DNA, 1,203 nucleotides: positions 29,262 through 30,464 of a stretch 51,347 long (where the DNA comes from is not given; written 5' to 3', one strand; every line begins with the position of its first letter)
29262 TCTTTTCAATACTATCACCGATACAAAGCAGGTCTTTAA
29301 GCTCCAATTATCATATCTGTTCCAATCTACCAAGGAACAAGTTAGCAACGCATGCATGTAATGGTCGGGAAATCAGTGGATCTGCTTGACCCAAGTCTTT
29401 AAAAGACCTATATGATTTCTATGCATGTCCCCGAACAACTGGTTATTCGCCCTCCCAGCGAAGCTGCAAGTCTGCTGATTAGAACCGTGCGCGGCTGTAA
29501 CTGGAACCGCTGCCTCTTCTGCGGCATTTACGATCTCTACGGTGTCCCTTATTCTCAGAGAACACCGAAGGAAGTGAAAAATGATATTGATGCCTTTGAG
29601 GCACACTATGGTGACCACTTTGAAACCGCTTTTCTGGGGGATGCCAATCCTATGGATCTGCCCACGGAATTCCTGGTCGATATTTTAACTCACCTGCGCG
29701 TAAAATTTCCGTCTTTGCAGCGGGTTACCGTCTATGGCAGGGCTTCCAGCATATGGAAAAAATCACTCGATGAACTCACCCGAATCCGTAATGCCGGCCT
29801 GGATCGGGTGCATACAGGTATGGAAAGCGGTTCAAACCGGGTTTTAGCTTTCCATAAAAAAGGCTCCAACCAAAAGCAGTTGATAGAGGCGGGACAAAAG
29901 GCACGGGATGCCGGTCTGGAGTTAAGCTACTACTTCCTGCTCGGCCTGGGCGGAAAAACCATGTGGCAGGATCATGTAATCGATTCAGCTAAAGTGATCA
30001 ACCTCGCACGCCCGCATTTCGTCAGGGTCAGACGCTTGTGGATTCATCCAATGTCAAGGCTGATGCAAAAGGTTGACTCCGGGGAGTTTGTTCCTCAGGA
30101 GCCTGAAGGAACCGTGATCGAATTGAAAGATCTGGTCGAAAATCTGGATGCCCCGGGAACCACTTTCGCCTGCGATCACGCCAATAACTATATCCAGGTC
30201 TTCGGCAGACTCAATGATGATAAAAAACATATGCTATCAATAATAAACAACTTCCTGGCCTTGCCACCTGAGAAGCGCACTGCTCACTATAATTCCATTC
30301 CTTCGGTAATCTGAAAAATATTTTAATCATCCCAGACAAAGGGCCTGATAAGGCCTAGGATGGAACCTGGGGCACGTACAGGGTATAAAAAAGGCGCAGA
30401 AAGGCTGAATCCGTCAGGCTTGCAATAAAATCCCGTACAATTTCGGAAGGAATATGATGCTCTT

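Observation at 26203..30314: Pair of paralogous radical SAM proteins with non-canonical CX4CX2C motif bracketing a Na/Pi-PhoU transporter and a TsaA-domain protein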

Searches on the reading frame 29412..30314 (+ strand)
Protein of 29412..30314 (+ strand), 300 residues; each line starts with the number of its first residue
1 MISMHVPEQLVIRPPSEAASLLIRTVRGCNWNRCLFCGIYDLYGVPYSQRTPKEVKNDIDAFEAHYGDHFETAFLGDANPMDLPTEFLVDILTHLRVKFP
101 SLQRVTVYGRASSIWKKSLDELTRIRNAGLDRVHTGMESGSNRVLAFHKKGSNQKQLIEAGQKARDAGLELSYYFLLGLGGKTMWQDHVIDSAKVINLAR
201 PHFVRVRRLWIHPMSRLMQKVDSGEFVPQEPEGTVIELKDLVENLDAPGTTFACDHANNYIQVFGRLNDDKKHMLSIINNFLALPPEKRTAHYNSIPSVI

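Call 3: search_protein_families(library=pfam, proteins=[window:29412-30314:+], max_evalue=0.01)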
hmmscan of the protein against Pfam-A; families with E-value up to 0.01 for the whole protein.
window:29412-30314:+ (300 aa): 1 family
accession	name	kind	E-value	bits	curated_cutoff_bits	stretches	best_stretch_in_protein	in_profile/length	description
PF04055.27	Radical_SAM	-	1.6e-17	64.6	29.5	1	25-190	3-163/166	Radical SAM superfamily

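Call 4: search_protein_families(library=ncbifam, proteins=[window:29412-30314:+], max_evalue=0.01)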
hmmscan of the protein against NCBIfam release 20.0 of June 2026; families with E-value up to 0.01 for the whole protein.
window:29412-30314:+ (300 aa): 17 families
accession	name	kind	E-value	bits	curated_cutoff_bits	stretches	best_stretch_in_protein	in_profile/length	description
TIGR04479.1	bcpD_PhpK_rSAM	subfamily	5.1e-12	44.9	600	1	20-220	241-430/504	PhpK family radical SAM P-methyltransferase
TIGR03471.1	HpnJ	equivalog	4.1e-09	35.8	577.6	1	23-198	200-367/472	hopanoid biosynthesis associated radical SAM protein HpnJ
TIGR04072.2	rSAM_ladder_B12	equivalog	4.5e-09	35.4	360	1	21-184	181-336/443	lipid biosynthesis B12-binding/radical SAM protein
TIGR04014.1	B12_SAM_MJ_0865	equivalog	5.8e-09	35.2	360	1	18-183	158-322/434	methyl-coenzyme M reductase glutamine C-methyltransferase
TIGR03975.1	rSAM_ocin_1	subfamily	1.6e-08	33.6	281.85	1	19-182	260-415/606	RiPP maturation radical SAM C-methyltransferase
TIGR02026.1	BchE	equivalog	5.9e-07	28.7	481.35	1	21-219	195-385/497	magnesium-protoporphyrin IX monomethyl ester anaerobic oxidative cyclase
TIGR01210.1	TIGR01210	equivalog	4.1e-06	26.3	212.15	1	22-177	18-177/313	archaeosine biosynthesis radical SAM protein RaSEA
NF040546.1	rSAM_CUAEP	equivalog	9.3e-06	24.6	500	1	24-227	175-374/468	CUAEP/CCAEP-tail radical SAM (seleno)protein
TIGR04107.1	rSAM_HutW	equivalog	2e-05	23.6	400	1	32-227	51-248/419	heme anaerobic degradation radical SAM methyltransferase ChuW/HutW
TIGR03994.1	rSAM_HemZ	equivalog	3.1e-05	23.3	321.4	1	54-223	121-290/401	coproporphyrinogen dehydrogenase HemZ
TIGR04367.1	HpnR_B12_rSAM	equivalog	0.00017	20.2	650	1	23-171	189-327/490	hopanoid C-3 methylase HpnR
NF040542.1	rSAM_RCCLKC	equivalog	0.00019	20.7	450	1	25-175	185-328/423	arsinothricin biosynthesis radical SAM protein ArsL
TIGR01211.1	ELP3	subfamily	0.00019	20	350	1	121-187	208-274/522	tRNA uridine(34) 5-carboxymethylaminomethyl modification radical SAM/GNAT enzyme Elp3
TIGR04013.1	B12_SAM_MJ_1487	hypoth_equivalog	0.0005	19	251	0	131-183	267-319/382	TIGR04013 family B12-binding domain/radical SAM domain-containing protein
NF006064.0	PRK08207.2-2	equivalog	0.0012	18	504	1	52-225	184-354/465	coproporphyrinogen III oxidase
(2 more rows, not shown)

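Call 7: search_solved_structures(query=window:29412-30314:+, max_evalue=1, show_alignments=2)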
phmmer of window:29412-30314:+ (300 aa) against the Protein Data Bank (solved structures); distinct sequences matched with E-value up to 1: 6.
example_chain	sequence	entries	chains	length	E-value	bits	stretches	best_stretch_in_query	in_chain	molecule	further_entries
6iad_A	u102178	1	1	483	2.4e-06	30.4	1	120-234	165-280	Histone acetyltransferase, ELP3 family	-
6iaz_A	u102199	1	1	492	2.5e-06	30.3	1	120-234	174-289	Histone acetyltransferase, ELP3 family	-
6ia8_A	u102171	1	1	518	2.8e-06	30.1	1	120-234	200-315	Histone acetyltransferase, ELP3 family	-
9ccb_A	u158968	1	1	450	3.9e-06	29.7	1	17-188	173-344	Radical SAM core domain-containing protein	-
5ul2_A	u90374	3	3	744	7.3e-05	25.5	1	20-176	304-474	OxsB protein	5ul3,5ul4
1x5a_A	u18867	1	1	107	0.62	12.6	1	135-209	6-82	Ephrin type-A receptor 1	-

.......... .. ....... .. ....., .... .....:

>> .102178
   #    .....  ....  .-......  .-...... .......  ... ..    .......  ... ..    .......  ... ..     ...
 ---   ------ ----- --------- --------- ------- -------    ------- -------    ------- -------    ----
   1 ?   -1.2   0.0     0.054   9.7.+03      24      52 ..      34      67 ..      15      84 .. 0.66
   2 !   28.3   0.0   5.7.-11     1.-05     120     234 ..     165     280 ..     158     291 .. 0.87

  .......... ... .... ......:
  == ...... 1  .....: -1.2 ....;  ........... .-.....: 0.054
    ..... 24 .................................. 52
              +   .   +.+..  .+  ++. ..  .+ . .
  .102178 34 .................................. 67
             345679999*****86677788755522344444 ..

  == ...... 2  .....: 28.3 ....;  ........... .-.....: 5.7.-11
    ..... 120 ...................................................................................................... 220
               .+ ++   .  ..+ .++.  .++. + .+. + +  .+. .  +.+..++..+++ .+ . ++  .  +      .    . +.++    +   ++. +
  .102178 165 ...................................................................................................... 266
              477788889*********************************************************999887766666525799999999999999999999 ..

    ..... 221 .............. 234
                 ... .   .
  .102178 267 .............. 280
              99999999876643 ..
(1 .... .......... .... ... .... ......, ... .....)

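Call 9: find_homologous_proteins(query=window:29412-30314:+, max_evalue=0.00001)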
Query window:29412-30314:+ (300 aa): 866 proteins with E <= 0.00001 among 1632 candidates; the best 120 are listed.
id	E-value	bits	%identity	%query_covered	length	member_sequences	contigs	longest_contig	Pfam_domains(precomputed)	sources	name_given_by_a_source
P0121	4.0e-187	639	92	100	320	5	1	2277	PF04055.28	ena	-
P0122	6.4e-139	481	71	99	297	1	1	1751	PF04055.28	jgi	jgi:radical SAM superfamily enzyme YgiQ (UPF0313 family)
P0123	5.8e-138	477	70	99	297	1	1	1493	PF04055.28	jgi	jgi:radical SAM superfamily enzyme YgiQ (UPF0313 family)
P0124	2.2e-137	475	70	99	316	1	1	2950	PF04055.28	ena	-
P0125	2.9e-137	475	70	99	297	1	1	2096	PF04055.28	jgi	-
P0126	3.0e-137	475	70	99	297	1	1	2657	PF04055.28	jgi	jgi:radical SAM superfamily enzyme YgiQ (UPF0313 family)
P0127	7.6e-137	474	69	99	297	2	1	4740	PF04055.28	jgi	jgi:radical SAM superfamily enzyme YgiQ (UPF0313 family)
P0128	4.0e-136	471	71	99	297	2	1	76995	PF04055.28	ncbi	ncbi:MAG: radical SAM protein [Desulfomonilia bacterium]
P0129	5.2e-136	471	69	99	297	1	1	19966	PF04055.28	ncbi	-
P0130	7.7e-136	470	68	99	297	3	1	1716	PF04055.28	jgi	-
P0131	3.5e-135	468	70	99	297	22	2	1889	PF04055.28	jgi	-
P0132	3.9e-135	468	69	99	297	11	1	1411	PF04055.28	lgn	-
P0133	5.1e-135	468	66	99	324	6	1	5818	PF04055.28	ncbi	-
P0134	8.7e-135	467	67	99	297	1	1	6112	PF04055.28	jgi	-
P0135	1.0e-134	467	69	99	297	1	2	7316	PF04055.28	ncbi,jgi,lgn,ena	-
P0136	1.7e-134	466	68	99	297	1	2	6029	PF04055.28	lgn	-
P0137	2.2e-134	466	68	99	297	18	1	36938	PF04055.28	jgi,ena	-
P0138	2.5e-134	465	69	99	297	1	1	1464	PF04055.28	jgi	-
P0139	3.5e-134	465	68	99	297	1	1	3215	PF04055.28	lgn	-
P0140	9.6e-134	464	65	99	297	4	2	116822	PF04055.28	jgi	jgi:radical SAM superfamily enzyme YgiQ (UPF0313 family)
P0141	6.0e-133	461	68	99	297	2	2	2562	PF04055.28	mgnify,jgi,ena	mgnify:CR=1 FL=1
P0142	6.5e-133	461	69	99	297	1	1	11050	PF04055.28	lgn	-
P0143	8.5e-133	460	67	99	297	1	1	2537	PF04055.28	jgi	jgi:radical SAM superfamily enzyme YgiQ (UPF0313 family)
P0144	1.2e-132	460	68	99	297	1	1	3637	PF04055.28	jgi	-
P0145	2.2e-132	459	68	99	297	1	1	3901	PF04055.28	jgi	jgi:hypothetical protein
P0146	2.3e-132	459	68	99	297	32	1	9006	PF04055.28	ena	-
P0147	3.1e-132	459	68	99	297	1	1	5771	PF04055.28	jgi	jgi:radical SAM superfamily enzyme YgiQ (UPF0313 family)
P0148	3.5e-132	458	69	97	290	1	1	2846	PF04055.28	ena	-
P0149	4.4e-132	458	66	99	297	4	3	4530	PF04055.28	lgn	-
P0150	4.5e-132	458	66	99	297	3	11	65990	PF04055.28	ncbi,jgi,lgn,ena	jgi:radical SAM superfamily enzyme YgiQ (UPF0313 family)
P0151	7.5e-132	457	67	98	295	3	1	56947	PF04055.28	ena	-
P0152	8.4e-132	457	68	99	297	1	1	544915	PF04055.28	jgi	jgi:radical SAM superfamily enzyme YgiQ (UPF0313 family)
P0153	1.6e-131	456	69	99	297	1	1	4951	PF04055.28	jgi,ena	-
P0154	2.7e-131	455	69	99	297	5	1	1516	PF04055.28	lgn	-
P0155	3.5e-131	455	68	99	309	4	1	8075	PF04055.28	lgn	-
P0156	5.2e-131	455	67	98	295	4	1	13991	PF04055.28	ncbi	-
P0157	7.9e-131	454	68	99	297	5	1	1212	PF04055.28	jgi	jgi:radical SAM superfamily enzyme YgiQ (UPF0313 family)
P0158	1.1e-130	453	66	99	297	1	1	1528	PF04055.28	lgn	-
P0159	1.4e-130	453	66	99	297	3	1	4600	PF04055.28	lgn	-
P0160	1.5e-130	453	68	99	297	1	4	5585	PF04055.28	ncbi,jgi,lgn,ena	ncbi:MAG: radical SAM protein [Desulfomonilia bacterium]|jgi:radical SAM superfamily enzyme YgiQ (UP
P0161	2.6e-130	452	66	100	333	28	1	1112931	PF04055.28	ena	-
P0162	2.9e-130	452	67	99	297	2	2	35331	PF04055.28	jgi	jgi:radical SAM superfamily enzyme YgiQ (UPF0313 family)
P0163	3.0e-130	452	66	100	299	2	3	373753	PF04055.28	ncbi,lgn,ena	-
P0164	5.6e-130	451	68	99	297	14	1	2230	PF04055.28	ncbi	-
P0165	9.8e-130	450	66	98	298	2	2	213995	PF04055.28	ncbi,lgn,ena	-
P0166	1.1e-129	450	66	99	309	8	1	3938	PF04055.28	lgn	-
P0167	1.3e-129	450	65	99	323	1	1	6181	PF04055.28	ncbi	-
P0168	1.8e-129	449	65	99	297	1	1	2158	PF04055.28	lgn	-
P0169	2.0e-129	449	68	99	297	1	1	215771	PF04055.28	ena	-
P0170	3.5e-129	449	65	99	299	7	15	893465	PF04055.28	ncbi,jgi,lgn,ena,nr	ncbi:MAG: radical SAM protein [Desulfomonilia bacterium]|jgi:radical SAM superfamily enzyme YgiQ (UP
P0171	5.3e-129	448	65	99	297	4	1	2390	PF04055.28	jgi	-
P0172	9.1e-129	447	67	99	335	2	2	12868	PF04055.28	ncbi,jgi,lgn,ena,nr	ncbi:MAG TPA: radical SAM protein [Deltaproteobacteria bacterium]|nr:radical SAM protein [Deltaprote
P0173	1.1e-128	447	69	97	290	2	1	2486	PF04055.28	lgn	-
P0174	1.9e-128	446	66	99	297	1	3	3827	PF04055.28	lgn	-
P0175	5.3e-128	445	66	100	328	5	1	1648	PF04055.28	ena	-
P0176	7.0e-128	444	64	99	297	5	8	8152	PF04055.28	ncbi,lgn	ncbi:MAG: radical SAM protein [Desulfomonilia bacterium]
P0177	1.0e-127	444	65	99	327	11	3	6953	PF04055.28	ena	-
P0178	1.1e-127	444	65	99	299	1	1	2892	PF04055.28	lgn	-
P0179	1.3e-127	443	65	99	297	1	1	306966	PF04055.28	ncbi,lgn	-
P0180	1.6e-127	443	65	98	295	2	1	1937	PF04055.28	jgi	-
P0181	3.0e-127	442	66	98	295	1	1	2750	PF04055.28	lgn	-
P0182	9.6e-127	441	65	99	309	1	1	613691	PF04055.28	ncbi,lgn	-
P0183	1.1e-126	440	69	91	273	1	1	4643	PF04055.28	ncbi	-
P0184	1.2e-126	440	64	99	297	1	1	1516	PF04055.28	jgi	jgi:radical SAM superfamily enzyme YgiQ (UPF0313 family)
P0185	1.3e-126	440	65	99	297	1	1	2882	PF04055.28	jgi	jgi:radical SAM superfamily enzyme YgiQ (UPF0313 family)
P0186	1.9e-126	440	64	99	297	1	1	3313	PF04055.28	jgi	jgi:radical SAM superfamily enzyme YgiQ (UPF0313 family)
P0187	2.6e-126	439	67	98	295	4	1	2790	PF04055.28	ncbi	-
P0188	2.7e-126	439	65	99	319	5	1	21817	PF04055.28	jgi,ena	-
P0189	5.6e-126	438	63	98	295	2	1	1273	PF04055.28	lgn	-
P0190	6.0e-126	438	65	99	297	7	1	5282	PF04055.28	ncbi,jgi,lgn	jgi:radical SAM superfamily enzyme YgiQ (UPF0313 family)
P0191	6.0e-126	438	64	99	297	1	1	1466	PF04055.28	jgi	-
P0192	7.1e-126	438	62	100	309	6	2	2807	PF04055.28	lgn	-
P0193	8.1e-126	437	65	98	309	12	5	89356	PF04055.28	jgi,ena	-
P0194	8.2e-126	437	64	99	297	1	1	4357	PF04055.28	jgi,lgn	-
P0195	1.1e-125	437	65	99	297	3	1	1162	PF04055.28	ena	-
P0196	1.5e-125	437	64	99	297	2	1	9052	PF04055.28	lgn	-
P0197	1.6e-125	437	65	99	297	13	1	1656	PF04055.28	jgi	-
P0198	1.6e-125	437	64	99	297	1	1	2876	PF04055.28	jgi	jgi:radical SAM superfamily enzyme YgiQ (UPF0313 family)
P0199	4.8e-125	435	65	99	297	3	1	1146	PF04055.28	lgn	-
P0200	1.1e-124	434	64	99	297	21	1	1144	PF04055.28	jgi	-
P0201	2.1e-124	433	64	99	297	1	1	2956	PF04055.28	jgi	jgi:hypothetical protein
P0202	2.1e-124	433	64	99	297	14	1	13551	PF04055.28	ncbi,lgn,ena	-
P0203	2.8e-124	432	64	99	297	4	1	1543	PF04055.28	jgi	jgi:radical SAM superfamily enzyme YgiQ (UPF0313 family)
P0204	5.2e-124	432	63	99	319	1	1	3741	PF04055.28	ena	-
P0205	5.3e-124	432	64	99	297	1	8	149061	PF04055.28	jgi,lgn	jgi:radical SAM superfamily enzyme YgiQ (UPF0313 family)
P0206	1.1e-123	431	65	99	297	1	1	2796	PF04055.28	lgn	-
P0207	1.1e-123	431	63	100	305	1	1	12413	PF04055.28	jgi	jgi:radical SAM superfamily enzyme YgiQ (UPF0313 family)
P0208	2.1e-123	430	62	99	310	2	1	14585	PF04055.28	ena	-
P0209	2.5e-123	429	64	99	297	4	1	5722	PF04055.28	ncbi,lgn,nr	ncbi:MAG TPA: radical SAM protein [Desulfomonilia bacterium]|nr:radical SAM protein [Desulfomonilia 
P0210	2.7e-123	429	64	99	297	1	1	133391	PF04055.28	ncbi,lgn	ncbi:MAG TPA: radical SAM protein [Desulfomonilia bacterium]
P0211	4.6e-123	428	64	99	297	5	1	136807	PF04055.28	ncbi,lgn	-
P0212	9.3e-123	427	63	100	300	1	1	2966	PF04055.28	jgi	jgi:hypothetical protein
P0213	1.3e-122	427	63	99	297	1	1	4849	PF04055.28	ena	-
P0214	1.3e-122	427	63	99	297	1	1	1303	PF04055.28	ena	-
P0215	1.7e-122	427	64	99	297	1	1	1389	PF04055.28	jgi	jgi:radical SAM superfamily enzyme YgiQ (UPF0313 family)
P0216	2.1e-122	426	64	99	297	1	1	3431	PF04055.28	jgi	jgi:radical SAM superfamily enzyme YgiQ (UPF0313 family)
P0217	2.4e-122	426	63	99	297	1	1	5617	PF04055.28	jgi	jgi:radical SAM superfamily enzyme YgiQ (UPF0313 family)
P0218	2.5e-122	426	64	99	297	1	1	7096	PF04055.28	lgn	-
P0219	2.9e-122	426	67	94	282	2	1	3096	PF04055.28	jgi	jgi:radical SAM superfamily enzyme YgiQ (UPF0313 family)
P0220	6.0e-122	425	63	99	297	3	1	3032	PF04055.28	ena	-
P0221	2.0e-121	423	65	97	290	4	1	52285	PF04055.28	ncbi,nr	ncbi:MAG TPA: radical SAM protein [Deltaproteobacteria bacterium]|nr:radical SAM protein [Deltaprote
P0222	4.1e-121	422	64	99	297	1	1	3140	PF04055.28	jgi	jgi:radical SAM superfamily enzyme YgiQ (UPF0313 family)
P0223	2.9e-120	419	63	99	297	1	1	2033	PF04055.28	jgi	jgi:radical SAM superfamily enzyme YgiQ (UPF0313 family)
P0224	2.9e-120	419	66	93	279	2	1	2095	PF04055.28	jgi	-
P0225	4.2e-120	419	64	99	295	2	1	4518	PF04055.28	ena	-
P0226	7.2e-120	418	67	92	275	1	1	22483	PF04055.28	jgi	jgi:radical SAM superfamily enzyme YgiQ (UPF0313 family)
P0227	2.7e-119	416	69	88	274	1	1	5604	PF04055.28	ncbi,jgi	jgi:radical SAM superfamily enzyme YgiQ (UPF0313 family)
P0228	5.0e-119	415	61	99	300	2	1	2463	PF04055.28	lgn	-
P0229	1.4e-118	414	63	98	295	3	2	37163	PF04055.28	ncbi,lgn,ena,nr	ncbi:MAG TPA: radical SAM protein [Deltaproteobacteria bacterium]|nr:radical SAM protein [Deltaprote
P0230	2.8e-118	413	61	99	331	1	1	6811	PF04055.28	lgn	-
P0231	3.0e-117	409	63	99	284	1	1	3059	PF04055.28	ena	-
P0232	1.4e-116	407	64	93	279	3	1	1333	PF04055.28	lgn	-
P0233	5.4e-116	405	62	97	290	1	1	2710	PF04055.28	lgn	-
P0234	1.2e-114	401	59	100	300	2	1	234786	PF04055.28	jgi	jgi:radical SAM superfamily enzyme YgiQ (UPF0313 family)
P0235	2.6e-112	393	58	100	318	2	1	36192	PF04055.28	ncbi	-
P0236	1.4e-111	391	58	99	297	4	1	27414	PF04055.28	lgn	-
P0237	4.9e-110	386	56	99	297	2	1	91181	PF04055.28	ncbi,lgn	-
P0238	1.5e-109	384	65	89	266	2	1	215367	PF04055.28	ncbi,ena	-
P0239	1.9e-108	380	67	83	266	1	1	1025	PF04055.28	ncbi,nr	ncbi:radical SAM protein, partial [archaeon]|nr:radical SAM protein [archaeon]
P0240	3.3e-108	380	66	88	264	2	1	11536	PF04055.28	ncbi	ncbi:MAG: radical SAM protein, partial [Syntrophaceae bacterium]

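Call 35: find_encoding_contigs(protein=P0237, flank=8000, max_places=2)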
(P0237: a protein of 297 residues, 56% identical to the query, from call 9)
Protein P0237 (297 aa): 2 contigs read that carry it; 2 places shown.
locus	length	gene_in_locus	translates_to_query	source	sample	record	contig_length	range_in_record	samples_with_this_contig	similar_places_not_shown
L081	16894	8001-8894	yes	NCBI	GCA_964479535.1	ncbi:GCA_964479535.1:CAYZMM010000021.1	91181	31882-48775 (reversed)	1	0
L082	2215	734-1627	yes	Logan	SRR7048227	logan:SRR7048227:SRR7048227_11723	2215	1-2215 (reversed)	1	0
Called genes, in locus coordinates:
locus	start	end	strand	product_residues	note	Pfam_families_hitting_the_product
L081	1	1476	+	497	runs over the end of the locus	PF00370:FGGY_N, PF02782:FGGY_C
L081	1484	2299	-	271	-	-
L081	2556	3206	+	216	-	PF00076:RRM_1, PF13893:RRM_5 (weak), PF09831:DUF2058 (weak)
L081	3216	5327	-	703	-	PF01138:RNase_PH, PF03725:RNase_PH_C, PF03726:PNPase, PF01138:RNase_PH, PF00013:KH_1, PF00575:S1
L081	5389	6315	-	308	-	PF01073:3Beta_HSD, PF01370:Epimerase, PF02719:Polysacc_synt_2 (faint), PF04321:RmlD_sub_bind, PF05368:NmrA, PF13460:NAD_binding_10, PF16363:GDP_Man_Dehyd, PF07993:NAD_binding_4 (weak)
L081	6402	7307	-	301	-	PF14371:DUF4412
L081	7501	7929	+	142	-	-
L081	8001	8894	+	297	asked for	PF04055:Radical_SAM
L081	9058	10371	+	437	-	PF01053:Cys_Met_Meta_PP, PF00155:Aminotran_1_2 (weak), PF01041:DegT_DnrJ_EryC1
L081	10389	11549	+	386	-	PF00561:Abhydrolase_1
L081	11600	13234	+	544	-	PF00027:cNMP_binding, PF00069:Pkinase, PF07714:PK_Tyr_Ser-Thr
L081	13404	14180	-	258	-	PF07110:EthD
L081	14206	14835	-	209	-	PF04536:TPM_phosphatase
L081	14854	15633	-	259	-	PF04536:TPM_phosphatase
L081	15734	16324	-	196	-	PF04011:LemA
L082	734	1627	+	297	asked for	PF04055:Radical_SAM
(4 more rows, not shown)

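Call 36: find_encoding_contigs(protein=P0235, flank=8000, max_places=2)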
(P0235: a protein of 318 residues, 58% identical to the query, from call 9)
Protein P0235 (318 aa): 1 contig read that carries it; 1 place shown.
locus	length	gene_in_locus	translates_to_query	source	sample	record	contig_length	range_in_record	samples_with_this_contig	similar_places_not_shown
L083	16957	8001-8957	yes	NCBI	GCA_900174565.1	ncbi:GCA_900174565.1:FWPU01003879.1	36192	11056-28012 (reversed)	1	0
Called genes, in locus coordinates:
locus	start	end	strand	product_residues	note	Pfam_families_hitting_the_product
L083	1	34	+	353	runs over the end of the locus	PF00724:Oxidored_FMN, PF01207:Dus (faint)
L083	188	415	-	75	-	PF07311:Dodecin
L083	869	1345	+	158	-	-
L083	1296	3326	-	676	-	PF00512:HisKA, PF02518:HATPase_c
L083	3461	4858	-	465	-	PF06050:HGD-D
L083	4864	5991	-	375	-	PF06050:HGD-D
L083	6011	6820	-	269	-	-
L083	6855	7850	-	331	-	PF13500:AAA_26 (faint), PF07085:DRTGG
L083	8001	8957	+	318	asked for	PF04055:Radical_SAM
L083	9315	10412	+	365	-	PF00364:Biotin_lipoyl (faint), PF25984:BSH_YknX (faint), PF25989:YknX_C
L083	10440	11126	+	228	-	PF02463:SMC_N (weak), PF00005:ABC_tran, PF13481:AAA_25 (faint), PF13304:AAA_21 (faint)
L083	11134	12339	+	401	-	PF12704:MacB_PCD, PF02687:FtsX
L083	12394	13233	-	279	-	PF01734:Patatin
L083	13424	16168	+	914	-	PF01804:Penicil_amidase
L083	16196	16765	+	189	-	PF16036:Chalcone_3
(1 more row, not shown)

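Call 37: find_encoding_contigs(protein=P0182, flank=8000, max_places=2)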
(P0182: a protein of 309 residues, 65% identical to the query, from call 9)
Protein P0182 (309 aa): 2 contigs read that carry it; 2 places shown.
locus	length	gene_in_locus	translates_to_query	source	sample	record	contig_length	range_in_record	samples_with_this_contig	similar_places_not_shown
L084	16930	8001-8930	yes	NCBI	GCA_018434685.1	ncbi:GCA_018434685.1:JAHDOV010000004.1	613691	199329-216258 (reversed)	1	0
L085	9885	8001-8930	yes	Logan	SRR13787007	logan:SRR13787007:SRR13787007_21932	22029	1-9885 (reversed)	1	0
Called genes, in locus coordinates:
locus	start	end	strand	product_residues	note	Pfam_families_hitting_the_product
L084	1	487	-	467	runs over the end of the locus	PF00144:Beta-lactamase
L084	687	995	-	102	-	PF16561:AMPK1_CBM, PF02922:CBM_48 (weak)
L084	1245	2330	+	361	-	PF14697:Fer4_21, PF13187:Fer4_9 (weak), PF13237:Fer4_10 (weak), PF00037:Fer4, PF12797:Fer4_2 (weak), PF12837:Fer4_6 (weak)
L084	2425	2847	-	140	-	-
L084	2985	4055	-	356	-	PF13237:Fer4_10 (faint), PF12838:Fer4_7 (weak), PF13187:Fer4_9 (weak), PF14697:Fer4_21, PF12797:Fer4_2 (weak), PF12837:Fer4_6, PF00037:Fer4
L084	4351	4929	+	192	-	PF04366:Ysc84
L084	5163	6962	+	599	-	PF00501:AMP-binding, PF23562:AMP-binding_C_3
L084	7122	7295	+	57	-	-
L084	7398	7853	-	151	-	PF00254:FKBP_C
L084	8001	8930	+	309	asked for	PF04055:Radical_SAM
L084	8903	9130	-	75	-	-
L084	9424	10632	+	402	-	PF13433:Peripla_BP_5 (weak), PF13458:Peripla_BP_6, PF01094:ANF_receptor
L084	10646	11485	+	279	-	PF13476:AAA_23 (weak), PF00005:ABC_tran, PF12399:BCA_ABC_TP_C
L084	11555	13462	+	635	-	PF00501:AMP-binding, PF23562:AMP-binding_C_3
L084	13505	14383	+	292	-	PF02653:BPD_transp_2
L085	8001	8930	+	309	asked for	PF04055:Radical_SAM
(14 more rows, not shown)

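Call 57: find_related_loci(query=window:29412-30314:+, collection=metagenome_contigs, flank=8000)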
Query window:29412-30314:+ (300 aa) in metagenome_contigs; peptide patterns used: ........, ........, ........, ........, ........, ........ (x = any residue, [..] = any of these).
124 stretches matched a pattern; 1 encode a relative of the query (tblastn E <= 1e-3); 1 distinct loci.
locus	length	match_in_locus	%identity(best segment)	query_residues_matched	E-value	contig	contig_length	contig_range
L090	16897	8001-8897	92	2-300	0e+0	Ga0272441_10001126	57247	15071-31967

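Call 58: find_encoding_contigs(protein=P0161, flank=6000, max_places=1)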
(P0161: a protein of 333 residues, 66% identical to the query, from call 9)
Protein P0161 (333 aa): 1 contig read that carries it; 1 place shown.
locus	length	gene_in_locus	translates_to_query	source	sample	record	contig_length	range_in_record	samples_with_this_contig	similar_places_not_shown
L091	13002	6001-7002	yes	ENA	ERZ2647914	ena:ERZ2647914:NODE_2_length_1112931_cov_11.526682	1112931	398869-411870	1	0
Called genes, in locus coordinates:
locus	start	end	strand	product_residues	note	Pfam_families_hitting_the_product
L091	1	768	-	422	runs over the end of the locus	PF01409:tRNA-synt_2d (faint), PF13393:tRNA-synt_His, PF00587:tRNA-synt_2b, PF03129:HGTP_anticodon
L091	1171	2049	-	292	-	PF04055:Radical_SAM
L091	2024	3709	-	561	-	PF02690:Na_Pi_cotrans, PF01895:PhoU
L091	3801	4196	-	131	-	PF01980:TrmO_N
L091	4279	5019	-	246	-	PF00334:NDK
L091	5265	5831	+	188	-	PF01814:Hemerythrin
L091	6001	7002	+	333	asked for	PF04055:Radical_SAM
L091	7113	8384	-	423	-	PF08668:HDOD (weak), PF01966:HD (weak), PF13487:HD_5, PF01966:HD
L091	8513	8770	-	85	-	-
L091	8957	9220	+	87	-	PF00872:Transposase_mut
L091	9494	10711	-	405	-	-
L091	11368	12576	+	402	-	PF13433:Peripla_BP_5 (faint), PF13458:Peripla_BP_6, PF01094:ANF_receptor (faint)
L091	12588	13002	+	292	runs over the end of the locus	PF13476:AAA_23 (faint), PF00005:ABC_tran, PF12399:BCA_ABC_TP_C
